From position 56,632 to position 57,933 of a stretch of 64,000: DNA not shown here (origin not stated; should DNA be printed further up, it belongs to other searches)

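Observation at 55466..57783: Translationally coupled ATP-grasp ligase + FolC-type Mur ligase: a split, cyanophycin-synthetase-like two-enzyme amide ligase with no obvious known product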

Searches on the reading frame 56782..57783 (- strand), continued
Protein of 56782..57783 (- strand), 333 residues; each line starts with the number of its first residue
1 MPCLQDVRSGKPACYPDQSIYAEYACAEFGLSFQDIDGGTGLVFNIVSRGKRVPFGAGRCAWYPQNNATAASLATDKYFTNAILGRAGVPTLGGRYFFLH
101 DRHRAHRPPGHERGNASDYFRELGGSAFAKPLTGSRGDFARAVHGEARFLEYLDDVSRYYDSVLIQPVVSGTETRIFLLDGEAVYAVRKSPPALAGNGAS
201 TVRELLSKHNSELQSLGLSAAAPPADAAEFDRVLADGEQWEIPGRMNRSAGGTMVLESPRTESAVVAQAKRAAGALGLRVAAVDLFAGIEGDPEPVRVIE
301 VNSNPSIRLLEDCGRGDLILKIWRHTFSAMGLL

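Call 73: search_protein_families(library=ncbifam, proteins=[L114:5593-6969:+, L170:5658-6956:+, L150:2288-3646:+, L114:6965-8323:+, L087:4573-5937:+, L088:8989-10296:+, L083:11686-13014:-, L114:9581-10903:-, L095:10375-11409:-, L114:8486-9496:-], max_evalue=0.00001)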
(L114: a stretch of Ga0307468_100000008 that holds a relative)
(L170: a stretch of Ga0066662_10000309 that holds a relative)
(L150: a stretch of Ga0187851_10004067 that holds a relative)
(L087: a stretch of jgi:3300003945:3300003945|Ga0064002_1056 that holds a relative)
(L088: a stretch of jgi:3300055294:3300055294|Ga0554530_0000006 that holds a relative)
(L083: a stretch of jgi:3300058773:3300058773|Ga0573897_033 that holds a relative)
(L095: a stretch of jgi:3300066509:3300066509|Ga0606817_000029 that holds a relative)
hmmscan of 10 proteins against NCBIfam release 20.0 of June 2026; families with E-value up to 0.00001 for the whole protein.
L114:5593-6969:+ (459 aa): 16 families
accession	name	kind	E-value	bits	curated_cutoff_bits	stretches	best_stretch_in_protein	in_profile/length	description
TIGR01499.1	folC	subfamily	4.2e-81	273.4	162.65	1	39-440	5-399/400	bifunctional protein FolC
NF047860.1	Tet-DihydfolSynFolCMyb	equivalog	1.8e-47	162.4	700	1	33-388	44-401/468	bifunctional tetrahydrofolate synthase/dihydrofolate synthase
NF008101.0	PRK10846.1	equivalog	1.7e-43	149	360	1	52-433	49-406/422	bifunctional tetrahydrofolate synthase/dihydrofolate synthase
TIGR01143.1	murF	subfamily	3e-14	52.8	288.6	1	141-427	116-404/418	UDP-N-acetylmuramoyl-tripeptide--D-alanyl-D-alanine ligase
TIGR01085.1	murE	subfamily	4.3e-14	52.3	257.3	1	215-342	225-354/472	UDP-N-acetylmuramyl-tripeptide synthetase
NF001126.0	PRK00139.1-4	equivalog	2.9e-12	45.9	373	0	254-354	277-375/486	UDP-N-acetylmuramoyl-L-alanyl-D-glutamate--2,6-diaminopimelate ligase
NF008896.0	PRK11929.1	equivalog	3.9e-12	44.8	1023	1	153-355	658-869/965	bifunctional UDP-N-acetylmuramoyl-L-alanyl-D-glutamate--2,6-diaminopimelate ligase MurE/UDP-N-acetylmuramoyl-tripeptide--D-alanyl-D-alanine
NF001124.0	PRK00139.1-2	equivalog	6.1e-11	41.7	476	1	220-355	252-385/500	UDP-N-acetylmuramoyl-L-alanyl-D-glutamate--2,6-diaminopimelate ligase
TIGR01082.1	murC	equivalog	2.1e-08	33.7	335.1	0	167-346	163-344/449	UDP-N-acetylmuramate--L-alanine ligase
TIGR02068.2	cya_phycin_syn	equivalog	2.3e-07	29.2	850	0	51-86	478-513/862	cyanophycin synthetase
NF053648.1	pMurE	equivalog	3.6e-07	29.3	600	0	170-344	188-352/464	pseudomurein biosynthesis peptide ligase pMurE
NF010628.0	PRK14022.1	equivalog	5e-07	28.8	536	0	269-359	292-379/483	UDP-N-acetylmuramoyl-L-alanyl-D-glutamate--L-lysine ligase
NF008041.0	PRK10773.1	equivalog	1.6e-06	27.2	551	0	171-370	175-378/453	UDP-N-acetylmuramoyl-tripeptide--D-alanyl-D-alanine ligase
NF010623.0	PRK14016.1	subfamily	1.9e-06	26.3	877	0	273-357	684-769/871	cyanophycin synthetase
TIGR01087.1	murD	equivalog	5.8e-06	25.6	211.95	0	51-90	103-145/441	UDP-N-acetylmuramoyl-L-alanine--D-glutamate ligase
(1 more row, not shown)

L170:5658-6956:+ (433 aa): 9 families
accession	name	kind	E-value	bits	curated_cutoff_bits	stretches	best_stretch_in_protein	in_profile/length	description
TIGR01499.1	folC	subfamily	4.2e-77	260.2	162.65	1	33-427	9-400/400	bifunctional protein FolC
NF047860.1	Tet-DihydfolSynFolCMyb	equivalog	4.4e-46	157.8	700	1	45-378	65-402/468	bifunctional tetrahydrofolate synthase/dihydrofolate synthase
NF008101.0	PRK10846.1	equivalog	7.1e-34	117.3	360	1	43-338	49-325/422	bifunctional tetrahydrofolate synthase/dihydrofolate synthase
TIGR01085.1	murE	subfamily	3.1e-12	46.2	257.3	1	134-344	148-366/472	UDP-N-acetylmuramyl-tripeptide synthetase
NF001124.0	PRK00139.1-2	equivalog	7.2e-10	38.2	476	0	255-345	297-386/500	UDP-N-acetylmuramoyl-L-alanyl-D-glutamate--2,6-diaminopimelate ligase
NF001126.0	PRK00139.1-4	equivalog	7.2e-09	34.7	373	0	207-344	238-376/486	UDP-N-acetylmuramoyl-L-alanyl-D-glutamate--2,6-diaminopimelate ligase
NF008896.0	PRK11929.1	equivalog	2.4e-08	32.3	1023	0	133-344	171-393/965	bifunctional UDP-N-acetylmuramoyl-L-alanyl-D-glutamate--2,6-diaminopimelate ligase MurE/UDP-N-acetylmuramoyl-tripeptide--D-alanyl-D-alanine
TIGR01143.1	murF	subfamily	3.5e-06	26.2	288.6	0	140-343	124-332/418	UDP-N-acetylmuramoyl-tripeptide--D-alanyl-D-alanine ligase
TIGR04012.1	poly_gGlu_PgsB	equivalog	6.9e-06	25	222.7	0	161-236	125-197/380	poly-gamma-glutamate synthase PgsB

L150:2288-3646:+ (453 aa): 7 families
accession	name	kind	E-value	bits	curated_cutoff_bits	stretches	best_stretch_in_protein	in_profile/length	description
TIGR01499.1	folC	subfamily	7.2e-74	249.5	162.65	1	56-437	16-395/400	bifunctional protein FolC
NF047860.1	Tet-DihydfolSynFolCMyb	equivalog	3.5e-40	138.3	700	1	57-382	62-393/468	bifunctional tetrahydrofolate synthase/dihydrofolate synthase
NF008101.0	PRK10846.1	equivalog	5.2e-37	127.6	360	1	58-365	49-340/422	bifunctional tetrahydrofolate synthase/dihydrofolate synthase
NF001124.0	PRK00139.1-2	equivalog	7.5e-10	38.1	476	0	248-358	279-387/500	UDP-N-acetylmuramoyl-L-alanyl-D-glutamate--2,6-diaminopimelate ligase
TIGR01085.1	murE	subfamily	1.2e-09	37.6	257.3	0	248-357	259-367/472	UDP-N-acetylmuramyl-tripeptide synthetase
NF001126.0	PRK00139.1-4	equivalog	7.7e-07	28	373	0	58-91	104-137/486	UDP-N-acetylmuramoyl-L-alanyl-D-glutamate--2,6-diaminopimelate ligase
NF008896.0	PRK11929.1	equivalog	7.7e-06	24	1023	0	257-356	292-393/965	bifunctional UDP-N-acetylmuramoyl-L-alanyl-D-glutamate--2,6-diaminopimelate ligase MurE/UDP-N-acetylmuramoyl-tripeptide--D-alanyl-D-alanine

L114:6965-8323:+ (453 aa): 10 families
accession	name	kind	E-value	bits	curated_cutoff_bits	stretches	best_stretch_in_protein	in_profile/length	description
TIGR01499.1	folC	subfamily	8.9e-80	269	162.65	1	27-434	1-392/400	bifunctional protein FolC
NF047860.1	Tet-DihydfolSynFolCMyb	equivalog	4.2e-50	171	700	1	29-442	48-462/468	bifunctional tetrahydrofolate synthase/dihydrofolate synthase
NF008101.0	PRK10846.1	equivalog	1.2e-36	126.4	360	1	48-431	51-403/422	bifunctional tetrahydrofolate synthase/dihydrofolate synthase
TIGR01085.1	murE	subfamily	2.7e-14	53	257.3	1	257-417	276-433/472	UDP-N-acetylmuramyl-tripeptide synthetase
TIGR01082.1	murC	equivalog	3.2e-13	49.6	335.1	1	169-351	172-351/449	UDP-N-acetylmuramate--L-alanine ligase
NF008896.0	PRK11929.1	equivalog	2.2e-12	45.7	1023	1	201-361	240-400/965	bifunctional UDP-N-acetylmuramoyl-L-alanyl-D-glutamate--2,6-diaminopimelate ligase MurE/UDP-N-acetylmuramoyl-tripeptide--D-alanyl-D-alanine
NF001124.0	PRK00139.1-2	equivalog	2.5e-12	46.3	476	1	206-425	242-454/500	UDP-N-acetylmuramoyl-L-alanyl-D-glutamate--2,6-diaminopimelate ligase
NF001126.0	PRK00139.1-4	equivalog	8.7e-12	44.3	373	1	233-360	264-382/486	UDP-N-acetylmuramoyl-L-alanyl-D-glutamate--2,6-diaminopimelate ligase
TIGR02068.2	cya_phycin_syn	equivalog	2.2e-07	29.3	850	0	267-428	683-839/862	cyanophycin synthetase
TIGR01087.1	murD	equivalog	1.4e-06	27.6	211.95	0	46-76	104-137/441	UDP-N-acetylmuramoyl-L-alanine--D-glutamate ligase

L087:4573-5937:+ (455 aa): 7 families
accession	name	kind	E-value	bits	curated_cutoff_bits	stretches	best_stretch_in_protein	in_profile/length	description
TIGR01499.1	folC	subfamily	9.2e-69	232.7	162.65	1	45-439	19-395/400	bifunctional protein FolC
NF047860.1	Tet-DihydfolSynFolCMyb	equivalog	1.6e-43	149.3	700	1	45-423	64-435/468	bifunctional tetrahydrofolate synthase/dihydrofolate synthase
NF008101.0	PRK10846.1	equivalog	1.1e-37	129.8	360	1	22-379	29-355/422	bifunctional tetrahydrofolate synthase/dihydrofolate synthase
TIGR01085.1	murE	subfamily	1.7e-11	43.7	257.3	0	242-342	263-358/472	UDP-N-acetylmuramyl-tripeptide synthetase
NF001124.0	PRK00139.1-2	equivalog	7.9e-11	41.4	476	1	207-339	245-374/500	UDP-N-acetylmuramoyl-L-alanyl-D-glutamate--2,6-diaminopimelate ligase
NF001126.0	PRK00139.1-4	equivalog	1e-07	30.9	373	0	207-344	238-370/486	UDP-N-acetylmuramoyl-L-alanyl-D-glutamate--2,6-diaminopimelate ligase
TIGR01082.1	murC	equivalog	1.6e-06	27.5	335.1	0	43-94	99-150/449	UDP-N-acetylmuramate--L-alanine ligase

L088:8989-10296:+ (436 aa): 12 families
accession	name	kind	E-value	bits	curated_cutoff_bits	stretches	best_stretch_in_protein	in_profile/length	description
TIGR01499.1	folC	subfamily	1.9e-71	241.6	162.65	1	13-423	1-398/400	bifunctional protein FolC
NF008101.0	PRK10846.1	equivalog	1.3e-39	136.1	360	1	11-417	30-406/422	bifunctional tetrahydrofolate synthase/dihydrofolate synthase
NF047860.1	Tet-DihydfolSynFolCMyb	equivalog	1.4e-39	136.3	700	2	29-193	60-226/468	bifunctional tetrahydrofolate synthase/dihydrofolate synthase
TIGR01085.1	murE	subfamily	5.7e-17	61.8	257.3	1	233-356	265-385/472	UDP-N-acetylmuramyl-tripeptide synthetase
NF001124.0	PRK00139.1-2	equivalog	3.1e-15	55.9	476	1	239-344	291-390/500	UDP-N-acetylmuramoyl-L-alanyl-D-glutamate--2,6-diaminopimelate ligase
NF001126.0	PRK00139.1-4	equivalog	1.4e-14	53.5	373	1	235-343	278-380/486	UDP-N-acetylmuramoyl-L-alanyl-D-glutamate--2,6-diaminopimelate ligase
NF008896.0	PRK11929.1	equivalog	2e-12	45.8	1023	1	235-343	291-397/965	bifunctional UDP-N-acetylmuramoyl-L-alanyl-D-glutamate--2,6-diaminopimelate ligase MurE/UDP-N-acetylmuramoyl-tripeptide--D-alanyl-D-alanine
TIGR02068.2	cya_phycin_syn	equivalog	2.3e-10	39.1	850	0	253-363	682-792/862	cyanophycin synthetase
NF053645.1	pMurC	equivalog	2.8e-10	39.5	560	1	234-341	299-400/492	pseudomurein biosynthesis peptide ligase pMurC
TIGR01082.1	murC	equivalog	3.1e-09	36.4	335.1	0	147-337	167-352/449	UDP-N-acetylmuramate--L-alanine ligase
NF053648.1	pMurE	equivalog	5.7e-09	35.2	600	0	22-63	88-129/464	pseudomurein biosynthesis peptide ligase pMurE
NF010623.0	PRK14016.1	subfamily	8.5e-09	34.1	877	0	250-394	679-832/871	cyanophycin synthetase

L083:11686-13014:- (443 aa): 5 families
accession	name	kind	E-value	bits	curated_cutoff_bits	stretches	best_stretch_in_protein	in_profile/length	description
TIGR01499.1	folC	subfamily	5.2e-112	375.1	162.65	1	34-436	2-399/400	bifunctional protein FolC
NF047860.1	Tet-DihydfolSynFolCMyb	equivalog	4e-62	210.6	700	1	24-393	36-409/468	bifunctional tetrahydrofolate synthase/dihydrofolate synthase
NF008101.0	PRK10846.1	equivalog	3e-58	197.6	360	1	21-435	20-412/422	bifunctional tetrahydrofolate synthase/dihydrofolate synthase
TIGR01143.1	murF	subfamily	1.5e-07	30.7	288.6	1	134-281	119-274/418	UDP-N-acetylmuramoyl-tripeptide--D-alanyl-D-alanine ligase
NF008896.0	PRK11929.1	equivalog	3.5e-07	28.4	1023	0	242-357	293-399/965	bifunctional UDP-N-acetylmuramoyl-L-alanyl-D-glutamate--2,6-diaminopimelate ligase MurE/UDP-N-acetylmuramoyl-tripeptide--D-alanyl-D-alanine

L114:9581-10903:- (441 aa): 16 families
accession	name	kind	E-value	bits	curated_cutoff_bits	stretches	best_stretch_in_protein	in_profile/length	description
TIGR01499.1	folC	subfamily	6.5e-101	338.6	162.65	1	24-428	1-399/400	bifunctional protein FolC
NF047860.1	Tet-DihydfolSynFolCMyb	equivalog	1.8e-68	231.6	700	1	24-382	46-406/468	bifunctional tetrahydrofolate synthase/dihydrofolate synthase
NF008101.0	PRK10846.1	equivalog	8.3e-55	186.2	360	1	7-434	17-419/422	bifunctional tetrahydrofolate synthase/dihydrofolate synthase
TIGR01085.1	murE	subfamily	5.7e-14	51.9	257.3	1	131-381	147-406/472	UDP-N-acetylmuramyl-tripeptide synthetase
NF001126.0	PRK00139.1-4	equivalog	7.1e-12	44.6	373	0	35-81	98-144/486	UDP-N-acetylmuramoyl-L-alanyl-D-glutamate--2,6-diaminopimelate ligase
NF001124.0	PRK00139.1-2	equivalog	2.7e-10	39.6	476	0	230-380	274-424/500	UDP-N-acetylmuramoyl-L-alanyl-D-glutamate--2,6-diaminopimelate ligase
TIGR01143.1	murF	subfamily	1.4e-09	37.4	288.6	1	136-331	122-317/418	UDP-N-acetylmuramoyl-tripeptide--D-alanyl-D-alanine ligase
NF053645.1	pMurC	equivalog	4.1e-09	35.7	560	0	241-351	299-406/492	pseudomurein biosynthesis peptide ligase pMurC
NF008896.0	PRK11929.1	equivalog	6.9e-09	34.1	1023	0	34-71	105-142/965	bifunctional UDP-N-acetylmuramoyl-L-alanyl-D-glutamate--2,6-diaminopimelate ligase MurE/UDP-N-acetylmuramoyl-tripeptide--D-alanyl-D-alanine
NF010628.0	PRK14022.1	equivalog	1.2e-08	34.2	536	0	241-385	276-420/483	UDP-N-acetylmuramoyl-L-alanyl-D-glutamate--L-lysine ligase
TIGR02068.2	cya_phycin_syn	equivalog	1.3e-08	33.3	850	0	262-387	683-812/862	cyanophycin synthetase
TIGR01082.1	murC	equivalog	1.5e-08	34.1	335.1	0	159-293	166-298/449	UDP-N-acetylmuramate--L-alanine ligase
NF053648.1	pMurE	equivalog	1.4e-07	30.6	600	0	157-323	186-342/464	pseudomurein biosynthesis peptide ligase pMurE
NF001130.0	PRK00139.2-4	equivalog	3.6e-06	26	715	0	258-379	321-442/516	UDP-N-acetylmuramoyl-L-alanyl-D-glutamate--2,6-diaminopimelate ligase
NF010623.0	PRK14016.1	subfamily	8.7e-06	24.1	877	0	44-114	483-551/871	cyanophycin synthetase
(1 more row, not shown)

L095:10375-11409:- (345 aa): 16 families
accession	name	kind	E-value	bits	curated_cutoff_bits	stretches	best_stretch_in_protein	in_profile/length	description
NF010623.0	PRK14016.1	subfamily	4.9e-45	154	877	1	111-316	239-450/871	cyanophycin synthetase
TIGR02068.2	cya_phycin_syn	equivalog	1.3e-42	145.9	850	1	61-315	208-448/862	cyanophycin synthetase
TIGR03103.1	trio_acet_GNAT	equivalog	3.2e-35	121.7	569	1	110-322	321-531/547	N-acetylglutaminylglutamine synthetase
NF002688.0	PRK02471.1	equivalog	6.7e-27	94.2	425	1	111-316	515-730/756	bifunctional glutamate--cysteine ligase GshA/glutathione synthetase GshB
TIGR00768.1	rimK_fam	subfamily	5.6e-21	75.1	143.4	1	55-186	76-193/276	RimK family alpha-L-glutamate ligase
TIGR02144.1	LysX_arch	equivalog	1.1e-13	51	275.6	1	108-187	109-194/281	lysine biosynthesis protein LysX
NF040720.1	MptN_Meth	equivalog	1.6e-13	50.4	350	1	253-317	214-273/291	tetrahydromethanopterin:alpha-L-glutamate ligase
NF002378.0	PRK01372.1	subfamily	2.8e-13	49.3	243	1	57-182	91-195/305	D-alanine--D-alanine ligase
TIGR01435.1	glu_cys_lig_rel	equivalog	2.8e-13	49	656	1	123-314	507-696/719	bifunctional glutamate--cysteine ligase/glutathione synthetase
TIGR01205.1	D_ala_D_alaTIGR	subfamily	1.6e-10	40.5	245.65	1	58-182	98-208/318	D-alanine--D-alanine ligase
NF002528.0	PRK01966.1-4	subfamily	3.2e-09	36.1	262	1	60-183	135-247/366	D-alanine--D-alanine ligase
NF007764.0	PRK10446.1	equivalog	1.8e-08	34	331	0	254-318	213-270/300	30S ribosomal protein S6--L-glutamate ligase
NF012213.0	VanC1_ser_lig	exception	2e-07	30.2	775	1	110-170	157-217/343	D-alanine--D-serine ligase VanC1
NF000207.3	D_ala_D_ser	equivalog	3.9e-07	29.5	520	1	111-171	159-219/342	D-alanine--D-serine ligase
NF009402.0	PRK12767.1-1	equivalog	1.1e-06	27.7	218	1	106-170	133-197/329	carbamoyl phosphate synthase-like protein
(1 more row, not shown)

L114:8486-9496:- (337 aa): 10 families
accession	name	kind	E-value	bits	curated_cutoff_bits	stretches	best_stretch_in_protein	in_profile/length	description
NF010623.0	PRK14016.1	subfamily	1.1e-45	156.2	877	1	54-305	204-449/871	cyanophycin synthetase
TIGR02068.2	cya_phycin_syn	equivalog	1.8e-44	152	850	1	55-305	204-448/862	cyanophycin synthetase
NF002688.0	PRK02471.1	equivalog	2.4e-35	122.1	425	1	61-316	486-742/756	bifunctional glutamate--cysteine ligase GshA/glutathione synthetase GshB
TIGR03103.1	trio_acet_GNAT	equivalog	8.4e-31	107.1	569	1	52-308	285-527/547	N-acetylglutaminylglutamine synthetase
TIGR01435.1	glu_cys_lig_rel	equivalog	1.1e-22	80.1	656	1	69-307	474-699/719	bifunctional glutamate--cysteine ligase/glutathione synthetase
TIGR00768.1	rimK_fam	subfamily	6.3e-16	58.5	143.4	1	52-177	75-194/276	RimK family alpha-L-glutamate ligase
NF040720.1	MptN_Meth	equivalog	1.5e-13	50.5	350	1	244-306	215-272/291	tetrahydromethanopterin:alpha-L-glutamate ligase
TIGR02144.1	LysX_arch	equivalog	1.4e-12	47.3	275.6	1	52-177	75-194/281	lysine biosynthesis protein LysX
NF002378.0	PRK01372.1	subfamily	1.1e-08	34.2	243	0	58-173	94-196/305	D-alanine--D-alanine ligase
TIGR04443.1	F420_CofF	equivalog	1.1e-07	31.3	300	0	101-180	117-202/283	coenzyme gamma-F420-2:alpha-L-glutamate ligase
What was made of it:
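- On FolC/FPGS family (TIGR01499 subfamily): Partner proteins from distant loci score 233-269 bits (call 73).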

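Call 76: search_protein_families(library=padloc, proteins=[window:56785-57783:-, L176:9001-9966:+, L176:9969-11270:+], max_evalue=0.01)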
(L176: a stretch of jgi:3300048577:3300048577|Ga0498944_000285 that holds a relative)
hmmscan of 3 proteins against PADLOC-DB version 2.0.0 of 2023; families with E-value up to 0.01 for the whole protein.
window:56785-57783:- (333 aa): 0 families

L176:9001-9966:+ (322 aa): 0 families

L176:9969-11270:+ (434 aa): 0 families
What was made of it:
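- On Known anti-phage defence systems (PADLOC): No family matched either protein, or the L176 pair, which sits in a defence-island-like context (call 76).
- Tried and rejected: A defence-system role, suggested by the defence-island context of L176: no PADLOC hit (call 76).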

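Call 93: list_cluster_members(proteins=[L114:12941-14203:+, L114:12050-12616:-, L114:11090-11968:-, L114:8486-9496:-, L114:6965-8323:+, L170:13643-14371:+, L170:2411-3259:+, L170:6956-8314:+, L170:12479-13354:+, L150:5973-6782:-])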
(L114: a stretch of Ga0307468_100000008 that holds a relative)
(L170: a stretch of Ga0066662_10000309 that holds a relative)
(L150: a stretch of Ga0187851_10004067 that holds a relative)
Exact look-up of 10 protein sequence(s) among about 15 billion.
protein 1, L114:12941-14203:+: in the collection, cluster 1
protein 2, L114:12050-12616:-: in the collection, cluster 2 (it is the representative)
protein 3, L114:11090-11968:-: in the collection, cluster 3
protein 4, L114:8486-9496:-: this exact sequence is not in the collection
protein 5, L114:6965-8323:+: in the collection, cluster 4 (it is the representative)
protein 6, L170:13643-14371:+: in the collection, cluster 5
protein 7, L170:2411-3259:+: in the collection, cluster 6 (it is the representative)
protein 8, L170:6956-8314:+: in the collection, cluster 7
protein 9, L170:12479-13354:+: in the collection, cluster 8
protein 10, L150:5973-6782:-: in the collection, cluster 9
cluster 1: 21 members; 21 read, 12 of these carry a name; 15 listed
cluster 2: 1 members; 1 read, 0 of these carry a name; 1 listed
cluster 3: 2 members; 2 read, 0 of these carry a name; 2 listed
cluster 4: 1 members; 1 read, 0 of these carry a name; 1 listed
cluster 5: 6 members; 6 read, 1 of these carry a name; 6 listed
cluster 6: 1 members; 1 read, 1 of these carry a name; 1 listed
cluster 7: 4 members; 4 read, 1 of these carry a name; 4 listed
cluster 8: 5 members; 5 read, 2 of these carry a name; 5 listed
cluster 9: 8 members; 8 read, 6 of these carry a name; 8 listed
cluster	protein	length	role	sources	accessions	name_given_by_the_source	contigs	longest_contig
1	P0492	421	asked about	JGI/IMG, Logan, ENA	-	-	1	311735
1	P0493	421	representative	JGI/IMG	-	homoserine dehydrogenase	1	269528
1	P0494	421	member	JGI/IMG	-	homoserine dehydrogenase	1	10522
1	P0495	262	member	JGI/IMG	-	homoserine dehydrogenase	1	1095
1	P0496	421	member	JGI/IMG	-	homoserine dehydrogenase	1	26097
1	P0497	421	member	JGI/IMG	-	homoserine dehydrogenase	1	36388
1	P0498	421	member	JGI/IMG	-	homoserine dehydrogenase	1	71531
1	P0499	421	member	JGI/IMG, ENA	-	homoserine dehydrogenase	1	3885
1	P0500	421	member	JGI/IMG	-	homoserine dehydrogenase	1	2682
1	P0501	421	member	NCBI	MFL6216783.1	MAG: homoserine dehydrogenase [Blastocatellia bacterium]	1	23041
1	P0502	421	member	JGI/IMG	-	homoserine dehydrogenase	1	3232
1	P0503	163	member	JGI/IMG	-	homoserine dehydrogenase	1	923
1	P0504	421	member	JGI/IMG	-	homoserine dehydrogenase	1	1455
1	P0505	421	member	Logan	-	-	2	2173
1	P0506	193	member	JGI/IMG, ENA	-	-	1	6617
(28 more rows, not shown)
